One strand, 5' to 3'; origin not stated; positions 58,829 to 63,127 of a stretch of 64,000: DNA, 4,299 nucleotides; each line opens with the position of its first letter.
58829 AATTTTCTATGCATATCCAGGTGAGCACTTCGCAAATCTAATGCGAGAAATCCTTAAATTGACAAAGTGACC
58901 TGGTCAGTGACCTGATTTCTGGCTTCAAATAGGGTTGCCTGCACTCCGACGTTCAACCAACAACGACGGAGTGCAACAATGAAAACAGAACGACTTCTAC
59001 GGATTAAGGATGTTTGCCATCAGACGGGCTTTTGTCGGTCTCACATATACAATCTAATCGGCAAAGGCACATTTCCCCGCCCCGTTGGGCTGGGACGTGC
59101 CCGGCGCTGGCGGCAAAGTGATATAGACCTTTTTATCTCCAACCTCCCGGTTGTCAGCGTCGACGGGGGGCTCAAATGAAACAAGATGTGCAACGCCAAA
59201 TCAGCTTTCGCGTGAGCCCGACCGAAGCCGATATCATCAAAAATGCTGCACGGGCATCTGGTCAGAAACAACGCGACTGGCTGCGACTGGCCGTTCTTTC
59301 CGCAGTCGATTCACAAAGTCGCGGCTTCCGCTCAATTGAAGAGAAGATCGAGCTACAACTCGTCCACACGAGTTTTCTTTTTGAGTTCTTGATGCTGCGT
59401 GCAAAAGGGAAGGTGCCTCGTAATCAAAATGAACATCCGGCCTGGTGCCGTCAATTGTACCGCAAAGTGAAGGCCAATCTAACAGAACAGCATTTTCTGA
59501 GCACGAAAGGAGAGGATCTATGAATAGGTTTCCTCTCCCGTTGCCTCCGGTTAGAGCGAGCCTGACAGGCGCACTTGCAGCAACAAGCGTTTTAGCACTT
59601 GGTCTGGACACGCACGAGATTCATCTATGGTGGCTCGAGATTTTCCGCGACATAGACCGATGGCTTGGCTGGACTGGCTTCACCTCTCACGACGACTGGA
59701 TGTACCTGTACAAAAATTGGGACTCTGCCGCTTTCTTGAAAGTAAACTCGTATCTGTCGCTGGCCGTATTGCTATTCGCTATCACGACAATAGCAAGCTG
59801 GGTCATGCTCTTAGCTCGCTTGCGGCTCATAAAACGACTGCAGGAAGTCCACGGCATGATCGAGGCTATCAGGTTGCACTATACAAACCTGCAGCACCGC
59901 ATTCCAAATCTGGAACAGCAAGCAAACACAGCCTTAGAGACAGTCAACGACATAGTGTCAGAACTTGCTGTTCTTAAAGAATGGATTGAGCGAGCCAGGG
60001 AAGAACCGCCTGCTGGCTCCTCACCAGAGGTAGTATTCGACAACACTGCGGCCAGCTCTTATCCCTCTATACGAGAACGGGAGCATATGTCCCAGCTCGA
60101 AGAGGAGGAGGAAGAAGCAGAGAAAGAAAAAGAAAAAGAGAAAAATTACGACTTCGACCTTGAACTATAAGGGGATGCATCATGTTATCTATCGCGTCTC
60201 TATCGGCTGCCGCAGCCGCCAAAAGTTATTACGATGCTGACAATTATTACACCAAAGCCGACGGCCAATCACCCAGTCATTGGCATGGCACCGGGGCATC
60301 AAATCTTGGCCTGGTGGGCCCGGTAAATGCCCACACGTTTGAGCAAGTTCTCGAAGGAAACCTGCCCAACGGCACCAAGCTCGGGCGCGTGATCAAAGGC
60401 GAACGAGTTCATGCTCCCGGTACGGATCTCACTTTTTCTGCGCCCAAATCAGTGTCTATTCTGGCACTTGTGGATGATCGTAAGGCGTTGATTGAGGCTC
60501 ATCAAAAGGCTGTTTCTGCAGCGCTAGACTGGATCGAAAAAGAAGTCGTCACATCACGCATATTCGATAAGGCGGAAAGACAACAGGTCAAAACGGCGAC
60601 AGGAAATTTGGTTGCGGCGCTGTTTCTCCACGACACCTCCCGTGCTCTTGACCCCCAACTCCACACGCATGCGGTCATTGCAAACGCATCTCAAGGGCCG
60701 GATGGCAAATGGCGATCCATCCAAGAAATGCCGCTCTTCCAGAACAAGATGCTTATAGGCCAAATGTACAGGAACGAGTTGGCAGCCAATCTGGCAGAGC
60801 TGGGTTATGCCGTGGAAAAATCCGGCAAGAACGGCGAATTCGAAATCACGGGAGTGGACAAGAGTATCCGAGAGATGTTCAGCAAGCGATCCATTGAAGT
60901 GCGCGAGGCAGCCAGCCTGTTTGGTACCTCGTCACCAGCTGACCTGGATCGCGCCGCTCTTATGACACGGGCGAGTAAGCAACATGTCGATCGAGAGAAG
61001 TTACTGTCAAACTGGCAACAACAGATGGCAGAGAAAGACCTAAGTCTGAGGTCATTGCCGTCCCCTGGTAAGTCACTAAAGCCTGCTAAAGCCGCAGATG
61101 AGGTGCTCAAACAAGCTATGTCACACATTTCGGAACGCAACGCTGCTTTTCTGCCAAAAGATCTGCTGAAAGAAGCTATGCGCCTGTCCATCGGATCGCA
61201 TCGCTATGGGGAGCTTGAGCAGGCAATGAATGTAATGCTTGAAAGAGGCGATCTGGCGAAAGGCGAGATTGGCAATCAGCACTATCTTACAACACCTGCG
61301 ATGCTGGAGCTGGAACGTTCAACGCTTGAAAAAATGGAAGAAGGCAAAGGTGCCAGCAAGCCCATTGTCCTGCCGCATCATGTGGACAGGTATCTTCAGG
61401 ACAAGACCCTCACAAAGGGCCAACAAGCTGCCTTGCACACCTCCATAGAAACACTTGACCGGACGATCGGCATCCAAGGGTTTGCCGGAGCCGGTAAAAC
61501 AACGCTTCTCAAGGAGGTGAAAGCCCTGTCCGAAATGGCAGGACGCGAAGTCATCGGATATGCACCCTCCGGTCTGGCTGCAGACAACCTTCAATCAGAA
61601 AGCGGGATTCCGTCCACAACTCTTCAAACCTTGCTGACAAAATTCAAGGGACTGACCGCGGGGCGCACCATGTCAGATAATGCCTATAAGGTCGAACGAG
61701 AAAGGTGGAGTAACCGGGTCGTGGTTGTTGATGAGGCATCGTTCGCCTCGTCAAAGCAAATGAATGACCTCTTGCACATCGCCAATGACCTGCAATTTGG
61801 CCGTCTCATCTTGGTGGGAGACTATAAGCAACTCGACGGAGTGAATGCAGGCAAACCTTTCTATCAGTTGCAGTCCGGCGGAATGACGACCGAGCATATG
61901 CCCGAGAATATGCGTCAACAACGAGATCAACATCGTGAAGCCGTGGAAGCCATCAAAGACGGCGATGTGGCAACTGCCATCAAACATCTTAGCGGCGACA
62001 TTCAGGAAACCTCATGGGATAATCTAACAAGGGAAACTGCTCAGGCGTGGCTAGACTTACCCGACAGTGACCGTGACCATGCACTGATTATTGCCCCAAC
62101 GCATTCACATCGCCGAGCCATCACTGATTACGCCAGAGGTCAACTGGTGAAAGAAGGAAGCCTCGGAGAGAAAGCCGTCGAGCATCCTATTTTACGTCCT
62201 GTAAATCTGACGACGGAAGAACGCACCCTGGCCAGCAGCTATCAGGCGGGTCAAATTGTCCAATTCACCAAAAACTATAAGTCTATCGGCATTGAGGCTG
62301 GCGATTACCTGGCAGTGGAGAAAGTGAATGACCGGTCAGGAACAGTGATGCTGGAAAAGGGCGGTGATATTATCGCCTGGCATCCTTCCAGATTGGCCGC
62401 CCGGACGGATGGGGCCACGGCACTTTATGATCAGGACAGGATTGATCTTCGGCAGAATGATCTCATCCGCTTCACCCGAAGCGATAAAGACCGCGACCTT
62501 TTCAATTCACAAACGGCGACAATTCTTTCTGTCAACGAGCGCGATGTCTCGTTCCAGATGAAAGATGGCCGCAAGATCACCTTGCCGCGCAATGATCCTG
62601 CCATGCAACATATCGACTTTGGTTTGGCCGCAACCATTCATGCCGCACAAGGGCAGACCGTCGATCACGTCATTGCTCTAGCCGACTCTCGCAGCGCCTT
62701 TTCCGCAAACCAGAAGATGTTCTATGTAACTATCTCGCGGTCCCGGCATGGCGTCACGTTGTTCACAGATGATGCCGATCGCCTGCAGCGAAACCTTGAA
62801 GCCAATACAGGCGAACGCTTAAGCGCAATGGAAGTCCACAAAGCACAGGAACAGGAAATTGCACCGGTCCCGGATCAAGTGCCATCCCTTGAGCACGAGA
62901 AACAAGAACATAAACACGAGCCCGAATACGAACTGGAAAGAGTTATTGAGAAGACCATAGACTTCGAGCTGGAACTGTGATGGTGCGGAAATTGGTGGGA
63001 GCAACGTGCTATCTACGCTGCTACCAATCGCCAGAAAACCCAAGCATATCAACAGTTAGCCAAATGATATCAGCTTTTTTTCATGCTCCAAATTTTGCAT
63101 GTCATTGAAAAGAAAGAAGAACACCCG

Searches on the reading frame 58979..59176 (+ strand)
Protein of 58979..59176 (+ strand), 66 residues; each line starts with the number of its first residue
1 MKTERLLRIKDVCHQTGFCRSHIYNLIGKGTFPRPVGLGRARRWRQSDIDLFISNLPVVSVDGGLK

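Call 57: search_protein_families(library=pfam, proteins=[window:58979-59176:+], max_evalue=0.001)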
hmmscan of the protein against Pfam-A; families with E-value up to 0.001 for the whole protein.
window:58979-59176:+ (66 aa): 2 families
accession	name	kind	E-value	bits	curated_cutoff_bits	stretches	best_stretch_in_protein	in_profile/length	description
PF05930.18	Phage_AlpA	-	1.2e-11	44.8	21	1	5-50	2-48/51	Prophage CP4-57 regulatory protein (AlpA)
PF12728.13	HTH_17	-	3e-08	34.2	27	1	6-54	1-48/51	Helix-turn-helix domain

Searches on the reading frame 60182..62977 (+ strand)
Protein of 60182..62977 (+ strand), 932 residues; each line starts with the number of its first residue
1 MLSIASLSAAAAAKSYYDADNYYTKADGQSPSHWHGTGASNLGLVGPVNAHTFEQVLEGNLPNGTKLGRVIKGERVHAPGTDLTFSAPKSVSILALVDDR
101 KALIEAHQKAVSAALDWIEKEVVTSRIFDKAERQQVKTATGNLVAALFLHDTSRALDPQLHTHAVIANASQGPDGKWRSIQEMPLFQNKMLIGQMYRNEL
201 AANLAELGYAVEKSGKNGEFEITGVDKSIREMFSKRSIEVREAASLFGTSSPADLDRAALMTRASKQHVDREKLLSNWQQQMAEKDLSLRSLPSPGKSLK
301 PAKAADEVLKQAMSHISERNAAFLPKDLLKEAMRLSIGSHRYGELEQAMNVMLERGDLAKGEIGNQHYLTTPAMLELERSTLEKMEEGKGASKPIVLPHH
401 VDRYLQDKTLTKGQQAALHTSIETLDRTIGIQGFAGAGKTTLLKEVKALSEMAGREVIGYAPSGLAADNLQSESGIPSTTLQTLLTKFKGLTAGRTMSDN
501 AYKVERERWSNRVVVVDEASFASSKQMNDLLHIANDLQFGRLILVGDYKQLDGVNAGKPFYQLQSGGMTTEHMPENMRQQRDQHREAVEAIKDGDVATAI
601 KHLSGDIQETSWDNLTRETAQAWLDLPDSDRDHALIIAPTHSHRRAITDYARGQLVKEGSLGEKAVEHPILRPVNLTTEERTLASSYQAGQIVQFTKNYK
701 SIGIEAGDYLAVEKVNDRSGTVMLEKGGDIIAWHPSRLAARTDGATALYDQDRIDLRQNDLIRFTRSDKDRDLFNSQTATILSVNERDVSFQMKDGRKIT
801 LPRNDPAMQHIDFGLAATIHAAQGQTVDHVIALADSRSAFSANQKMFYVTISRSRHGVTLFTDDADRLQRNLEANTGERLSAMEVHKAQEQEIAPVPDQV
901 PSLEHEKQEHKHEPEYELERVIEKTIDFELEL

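Call 57: search_protein_families(library=pfam, proteins=[window:60182-62977:+], max_evalue=0.001)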
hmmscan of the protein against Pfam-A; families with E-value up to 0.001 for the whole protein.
window:60182-62977:+ (932 aa): 9 families
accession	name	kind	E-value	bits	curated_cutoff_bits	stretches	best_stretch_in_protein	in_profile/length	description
PF08751.17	TrwC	-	2.1e-85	287.2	25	1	11-284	2-285/286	TrwC relaxase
PF13604.12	AAA_30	-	4.7e-45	154.1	27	1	410-604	2-181/191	AAA domain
PF13245.12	AAA_19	-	1.4e-13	51.6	25.1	1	425-551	10-129/134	AAA domain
PF01443.25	Viral_helicase1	-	4.1e-10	40.3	21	1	804-862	178-228/228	Viral superfamily 1 RNA helicase core domain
PF13401.12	AAA_22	-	1.3e-06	29.2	27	1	431-551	10-126/130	AAA domain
PF05970.20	PIF1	-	2.4e-06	27.7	25.9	1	411-554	3-155/223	PIF1-like helicase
PF22232.2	TraI_hel_assoc_N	-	5.9e-06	27.3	27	0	433-535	1-89/99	TraI helicase-associated ssDNA bd, N-terminal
PF13538.12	UvrD_C_2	-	8.6e-06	26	27.4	1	815-860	3-51/52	UvrD-like helicase C-terminal domain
PF13086.12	AAA_11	-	0.00057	20.2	27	0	512-552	215-251/257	AAA domain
